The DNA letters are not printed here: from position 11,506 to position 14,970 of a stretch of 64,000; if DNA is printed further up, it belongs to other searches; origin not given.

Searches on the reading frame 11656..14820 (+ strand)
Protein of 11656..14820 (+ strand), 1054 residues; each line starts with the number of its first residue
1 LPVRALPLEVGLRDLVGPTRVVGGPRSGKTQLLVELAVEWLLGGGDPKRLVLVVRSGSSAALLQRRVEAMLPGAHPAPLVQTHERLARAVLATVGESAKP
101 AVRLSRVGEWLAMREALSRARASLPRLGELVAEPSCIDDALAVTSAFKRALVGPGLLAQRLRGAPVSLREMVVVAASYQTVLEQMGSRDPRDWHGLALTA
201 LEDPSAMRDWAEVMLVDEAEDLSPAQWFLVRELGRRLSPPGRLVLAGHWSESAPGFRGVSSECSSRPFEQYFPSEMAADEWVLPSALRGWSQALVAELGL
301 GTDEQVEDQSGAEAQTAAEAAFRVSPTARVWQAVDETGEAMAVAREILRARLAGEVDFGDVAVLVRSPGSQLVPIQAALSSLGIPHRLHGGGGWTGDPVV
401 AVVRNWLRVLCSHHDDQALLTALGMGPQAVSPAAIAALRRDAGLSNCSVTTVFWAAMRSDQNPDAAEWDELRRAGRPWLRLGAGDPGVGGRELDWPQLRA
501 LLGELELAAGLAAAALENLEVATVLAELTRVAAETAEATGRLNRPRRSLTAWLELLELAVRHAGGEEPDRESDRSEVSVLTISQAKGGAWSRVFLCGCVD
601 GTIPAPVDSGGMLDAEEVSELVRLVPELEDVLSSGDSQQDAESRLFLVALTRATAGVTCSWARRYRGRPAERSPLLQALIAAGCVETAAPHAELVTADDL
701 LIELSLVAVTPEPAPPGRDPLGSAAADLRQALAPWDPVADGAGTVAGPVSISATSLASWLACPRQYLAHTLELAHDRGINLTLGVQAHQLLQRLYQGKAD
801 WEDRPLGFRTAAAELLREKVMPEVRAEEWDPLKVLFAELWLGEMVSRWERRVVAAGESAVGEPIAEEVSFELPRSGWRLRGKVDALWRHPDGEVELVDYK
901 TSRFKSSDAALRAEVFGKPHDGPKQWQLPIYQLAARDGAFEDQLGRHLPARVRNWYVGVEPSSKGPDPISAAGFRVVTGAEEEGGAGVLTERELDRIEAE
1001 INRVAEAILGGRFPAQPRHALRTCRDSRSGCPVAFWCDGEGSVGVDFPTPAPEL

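Call 28: search_protein_families(library=pfam, proteins=[window:11656-14820:+], max_evalue=0.00001)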
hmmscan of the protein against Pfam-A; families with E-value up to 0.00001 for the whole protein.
window:11656-14820:+ (1054 aa): 3 families
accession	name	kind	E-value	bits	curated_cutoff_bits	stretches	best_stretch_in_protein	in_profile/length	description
PF12705.13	PDDEXK_1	-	1.6e-30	107.3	22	1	751-1038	2-247/247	PD-(D/E)XK nuclease superfamily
PF13361.12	UvrD_C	-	9.5e-15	55.3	25.6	1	545-663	260-349/350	UvrD-like helicase C-terminal domain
PF00580.27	UvrD-helicase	-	1.1e-10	42.1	23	1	16-234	13-236/271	UvrD/REP helicase N-terminal domain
